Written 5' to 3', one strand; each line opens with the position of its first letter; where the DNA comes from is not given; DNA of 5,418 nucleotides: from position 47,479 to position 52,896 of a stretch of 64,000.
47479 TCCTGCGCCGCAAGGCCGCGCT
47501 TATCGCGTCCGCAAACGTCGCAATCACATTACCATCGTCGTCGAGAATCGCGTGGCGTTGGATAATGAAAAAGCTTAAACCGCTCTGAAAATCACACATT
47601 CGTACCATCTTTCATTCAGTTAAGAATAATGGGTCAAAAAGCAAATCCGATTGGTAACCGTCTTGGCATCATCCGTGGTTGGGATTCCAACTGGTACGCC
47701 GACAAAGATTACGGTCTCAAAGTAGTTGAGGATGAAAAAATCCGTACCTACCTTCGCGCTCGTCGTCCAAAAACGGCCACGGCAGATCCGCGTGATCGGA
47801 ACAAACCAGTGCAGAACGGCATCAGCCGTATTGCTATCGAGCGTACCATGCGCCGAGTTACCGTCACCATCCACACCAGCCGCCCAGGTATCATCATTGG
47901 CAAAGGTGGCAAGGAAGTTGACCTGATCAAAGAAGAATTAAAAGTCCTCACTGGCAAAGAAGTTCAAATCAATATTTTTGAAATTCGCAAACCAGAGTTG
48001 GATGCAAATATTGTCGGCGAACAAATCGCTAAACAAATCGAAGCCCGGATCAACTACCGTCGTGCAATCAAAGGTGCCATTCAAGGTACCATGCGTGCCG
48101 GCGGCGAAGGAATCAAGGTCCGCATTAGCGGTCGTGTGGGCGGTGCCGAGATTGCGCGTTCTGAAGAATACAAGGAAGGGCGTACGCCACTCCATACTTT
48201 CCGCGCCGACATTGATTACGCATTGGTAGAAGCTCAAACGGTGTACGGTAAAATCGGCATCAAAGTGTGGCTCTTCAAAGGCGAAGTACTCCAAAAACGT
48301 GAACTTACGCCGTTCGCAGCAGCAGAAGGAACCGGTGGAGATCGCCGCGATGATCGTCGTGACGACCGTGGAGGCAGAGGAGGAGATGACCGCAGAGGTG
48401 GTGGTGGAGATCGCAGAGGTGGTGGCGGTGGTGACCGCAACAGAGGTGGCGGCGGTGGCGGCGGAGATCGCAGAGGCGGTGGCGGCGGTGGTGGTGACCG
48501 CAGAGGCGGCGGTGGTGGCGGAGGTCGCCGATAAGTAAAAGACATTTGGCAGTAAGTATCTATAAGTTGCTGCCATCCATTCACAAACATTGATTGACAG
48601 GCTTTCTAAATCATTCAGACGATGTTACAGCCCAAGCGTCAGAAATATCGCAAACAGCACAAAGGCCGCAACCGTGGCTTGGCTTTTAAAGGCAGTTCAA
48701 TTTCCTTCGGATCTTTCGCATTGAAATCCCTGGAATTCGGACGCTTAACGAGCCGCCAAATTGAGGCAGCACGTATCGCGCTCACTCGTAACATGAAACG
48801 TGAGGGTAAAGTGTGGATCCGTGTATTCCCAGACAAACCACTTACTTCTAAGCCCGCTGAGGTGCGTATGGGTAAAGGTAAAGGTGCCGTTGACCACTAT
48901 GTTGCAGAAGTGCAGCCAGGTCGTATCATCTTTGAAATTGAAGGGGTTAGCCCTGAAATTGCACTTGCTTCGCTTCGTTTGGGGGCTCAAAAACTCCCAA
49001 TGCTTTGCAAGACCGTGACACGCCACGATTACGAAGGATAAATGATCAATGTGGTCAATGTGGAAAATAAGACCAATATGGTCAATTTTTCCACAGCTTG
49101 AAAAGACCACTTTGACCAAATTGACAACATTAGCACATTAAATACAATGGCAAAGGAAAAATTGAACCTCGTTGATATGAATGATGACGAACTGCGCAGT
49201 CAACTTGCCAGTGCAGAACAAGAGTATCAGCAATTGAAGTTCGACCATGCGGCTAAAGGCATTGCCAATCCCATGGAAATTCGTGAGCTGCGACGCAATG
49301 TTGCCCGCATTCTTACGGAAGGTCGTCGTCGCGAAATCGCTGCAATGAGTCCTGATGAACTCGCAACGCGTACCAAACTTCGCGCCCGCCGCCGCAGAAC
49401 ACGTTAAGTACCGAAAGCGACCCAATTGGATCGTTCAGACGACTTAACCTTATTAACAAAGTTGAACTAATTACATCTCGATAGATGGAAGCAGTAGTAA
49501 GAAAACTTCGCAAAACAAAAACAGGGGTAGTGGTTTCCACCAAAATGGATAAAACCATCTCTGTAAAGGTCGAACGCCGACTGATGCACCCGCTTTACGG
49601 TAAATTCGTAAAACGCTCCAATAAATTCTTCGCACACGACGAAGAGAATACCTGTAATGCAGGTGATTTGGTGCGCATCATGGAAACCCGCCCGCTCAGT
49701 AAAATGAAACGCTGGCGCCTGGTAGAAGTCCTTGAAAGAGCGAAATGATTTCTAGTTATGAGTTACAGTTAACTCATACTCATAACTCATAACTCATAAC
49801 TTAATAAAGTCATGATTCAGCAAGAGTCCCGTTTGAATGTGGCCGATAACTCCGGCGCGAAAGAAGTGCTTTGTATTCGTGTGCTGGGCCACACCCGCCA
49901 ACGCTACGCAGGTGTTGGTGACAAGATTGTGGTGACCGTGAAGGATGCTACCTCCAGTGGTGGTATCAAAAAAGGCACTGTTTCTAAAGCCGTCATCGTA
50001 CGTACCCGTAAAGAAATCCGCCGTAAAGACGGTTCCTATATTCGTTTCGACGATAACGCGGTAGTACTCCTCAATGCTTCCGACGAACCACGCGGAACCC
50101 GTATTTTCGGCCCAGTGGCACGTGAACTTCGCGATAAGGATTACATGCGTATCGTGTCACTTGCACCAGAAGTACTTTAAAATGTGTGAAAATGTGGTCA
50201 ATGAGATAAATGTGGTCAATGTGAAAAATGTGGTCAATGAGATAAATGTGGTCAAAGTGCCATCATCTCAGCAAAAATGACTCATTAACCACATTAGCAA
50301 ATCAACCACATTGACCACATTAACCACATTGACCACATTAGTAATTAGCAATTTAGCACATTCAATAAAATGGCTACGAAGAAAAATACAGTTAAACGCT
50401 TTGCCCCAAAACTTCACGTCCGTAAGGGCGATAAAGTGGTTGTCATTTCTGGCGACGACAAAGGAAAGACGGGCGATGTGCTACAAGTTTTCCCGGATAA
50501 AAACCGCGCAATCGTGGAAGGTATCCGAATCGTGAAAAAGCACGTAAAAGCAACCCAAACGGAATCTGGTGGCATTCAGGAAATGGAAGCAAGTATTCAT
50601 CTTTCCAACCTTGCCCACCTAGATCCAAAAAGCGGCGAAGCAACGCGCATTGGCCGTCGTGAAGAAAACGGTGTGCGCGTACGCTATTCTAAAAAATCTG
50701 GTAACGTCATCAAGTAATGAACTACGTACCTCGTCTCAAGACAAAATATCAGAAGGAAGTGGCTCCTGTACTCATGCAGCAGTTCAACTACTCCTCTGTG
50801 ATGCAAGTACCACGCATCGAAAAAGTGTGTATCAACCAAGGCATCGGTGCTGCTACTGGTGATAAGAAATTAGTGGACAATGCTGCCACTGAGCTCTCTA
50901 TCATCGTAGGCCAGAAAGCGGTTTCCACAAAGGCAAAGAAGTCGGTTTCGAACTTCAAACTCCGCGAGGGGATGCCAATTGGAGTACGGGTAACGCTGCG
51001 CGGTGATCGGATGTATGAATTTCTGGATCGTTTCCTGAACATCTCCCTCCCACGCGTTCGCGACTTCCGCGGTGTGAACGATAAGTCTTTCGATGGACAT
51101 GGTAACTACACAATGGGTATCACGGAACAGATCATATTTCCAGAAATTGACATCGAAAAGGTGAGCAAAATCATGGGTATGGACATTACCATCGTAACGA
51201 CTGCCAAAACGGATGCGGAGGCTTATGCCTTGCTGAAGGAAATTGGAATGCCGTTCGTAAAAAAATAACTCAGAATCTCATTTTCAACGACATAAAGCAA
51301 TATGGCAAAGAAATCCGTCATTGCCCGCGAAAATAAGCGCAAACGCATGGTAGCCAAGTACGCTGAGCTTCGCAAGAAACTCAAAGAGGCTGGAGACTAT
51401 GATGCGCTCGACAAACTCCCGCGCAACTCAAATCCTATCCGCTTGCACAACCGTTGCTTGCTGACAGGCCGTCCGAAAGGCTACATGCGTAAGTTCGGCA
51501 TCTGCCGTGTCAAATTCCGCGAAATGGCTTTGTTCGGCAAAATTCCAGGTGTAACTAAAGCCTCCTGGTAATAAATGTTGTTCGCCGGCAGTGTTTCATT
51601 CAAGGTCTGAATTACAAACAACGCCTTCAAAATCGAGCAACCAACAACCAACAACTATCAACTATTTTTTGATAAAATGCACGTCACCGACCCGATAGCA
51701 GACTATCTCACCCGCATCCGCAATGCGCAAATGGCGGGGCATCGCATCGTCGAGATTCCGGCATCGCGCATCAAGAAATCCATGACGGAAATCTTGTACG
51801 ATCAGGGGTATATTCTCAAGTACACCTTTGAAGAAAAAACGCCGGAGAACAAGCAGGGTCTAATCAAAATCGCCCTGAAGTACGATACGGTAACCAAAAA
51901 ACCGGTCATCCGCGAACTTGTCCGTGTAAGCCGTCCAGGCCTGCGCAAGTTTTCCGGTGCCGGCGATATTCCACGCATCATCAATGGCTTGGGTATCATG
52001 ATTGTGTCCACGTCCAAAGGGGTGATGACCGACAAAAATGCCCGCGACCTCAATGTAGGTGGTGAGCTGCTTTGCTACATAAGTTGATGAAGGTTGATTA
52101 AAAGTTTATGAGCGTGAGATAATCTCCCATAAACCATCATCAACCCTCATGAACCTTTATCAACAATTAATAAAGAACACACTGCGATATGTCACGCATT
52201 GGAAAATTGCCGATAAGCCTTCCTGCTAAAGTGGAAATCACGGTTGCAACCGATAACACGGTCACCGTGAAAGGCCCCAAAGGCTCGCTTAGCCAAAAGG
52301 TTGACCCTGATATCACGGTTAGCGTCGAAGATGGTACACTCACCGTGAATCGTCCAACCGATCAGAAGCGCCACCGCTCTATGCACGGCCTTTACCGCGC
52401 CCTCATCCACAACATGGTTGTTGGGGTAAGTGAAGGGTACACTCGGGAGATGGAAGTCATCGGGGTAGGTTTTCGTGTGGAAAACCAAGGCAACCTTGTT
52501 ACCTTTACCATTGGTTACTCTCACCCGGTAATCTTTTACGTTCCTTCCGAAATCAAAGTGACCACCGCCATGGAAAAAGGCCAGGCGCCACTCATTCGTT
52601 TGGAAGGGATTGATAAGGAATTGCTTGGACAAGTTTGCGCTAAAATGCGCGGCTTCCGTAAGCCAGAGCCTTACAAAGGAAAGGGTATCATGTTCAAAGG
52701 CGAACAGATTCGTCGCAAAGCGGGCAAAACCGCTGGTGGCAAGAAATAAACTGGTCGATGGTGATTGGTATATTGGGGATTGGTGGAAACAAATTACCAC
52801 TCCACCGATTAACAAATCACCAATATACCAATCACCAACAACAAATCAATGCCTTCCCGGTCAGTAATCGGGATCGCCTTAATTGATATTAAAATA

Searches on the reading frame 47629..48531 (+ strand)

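Call 58: search_protein_families(library=pfam, proteins=[window:47629-48531:+], max_evalue=0.00001)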
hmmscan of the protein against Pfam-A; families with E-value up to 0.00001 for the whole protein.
window:47629-48531:+ (301 aa): 2 families
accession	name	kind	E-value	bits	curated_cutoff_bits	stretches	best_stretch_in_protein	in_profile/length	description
PF00189.25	Ribosomal_S3_C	-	2.6e-33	114.8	34.1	1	133-215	1-83/83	Ribosomal protein S3, C-terminal domain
PF07650.23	KH_2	-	9.3e-17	61.1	22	1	63-124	13-78/78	KH domain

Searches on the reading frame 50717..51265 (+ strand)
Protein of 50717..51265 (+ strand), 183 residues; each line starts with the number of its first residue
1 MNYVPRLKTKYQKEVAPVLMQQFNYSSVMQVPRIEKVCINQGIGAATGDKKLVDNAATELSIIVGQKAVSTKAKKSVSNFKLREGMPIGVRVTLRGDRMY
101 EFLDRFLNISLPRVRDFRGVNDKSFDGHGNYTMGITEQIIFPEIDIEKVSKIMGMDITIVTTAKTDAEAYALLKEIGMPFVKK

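Call 58: search_protein_families(library=pfam, proteins=[window:50717-51265:+], max_evalue=0.00001)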
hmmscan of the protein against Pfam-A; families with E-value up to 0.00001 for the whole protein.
window:50717-51265:+ (183 aa): 2 families
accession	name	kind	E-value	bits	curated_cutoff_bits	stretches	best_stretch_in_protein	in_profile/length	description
PF00673.26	Ribosomal_L5_C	-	3.1e-42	143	27.8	1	87-180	1-94/94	ribosomal L5P family C-terminus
PF00281.24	Ribosomal_L5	-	1.9e-24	86.1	34.9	1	27-83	1-57/57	Ribosomal protein L5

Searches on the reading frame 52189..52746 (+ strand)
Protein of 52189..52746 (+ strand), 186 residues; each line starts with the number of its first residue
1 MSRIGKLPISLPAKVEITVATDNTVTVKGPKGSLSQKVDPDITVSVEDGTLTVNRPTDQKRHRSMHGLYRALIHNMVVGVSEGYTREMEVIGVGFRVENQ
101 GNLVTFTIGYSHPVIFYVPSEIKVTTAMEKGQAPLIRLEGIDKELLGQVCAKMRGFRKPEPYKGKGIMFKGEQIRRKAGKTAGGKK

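Call 58: search_protein_families(library=pfam, proteins=[window:52189-52746:+], max_evalue=0.00001)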
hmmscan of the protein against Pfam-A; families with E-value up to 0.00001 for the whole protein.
window:52189-52746:+ (186 aa): 1 family
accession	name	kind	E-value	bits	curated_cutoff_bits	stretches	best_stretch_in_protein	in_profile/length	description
PF00347.28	Ribosomal_L6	-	3e-39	134.1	27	2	12-83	2-80/80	Ribosomal protein L6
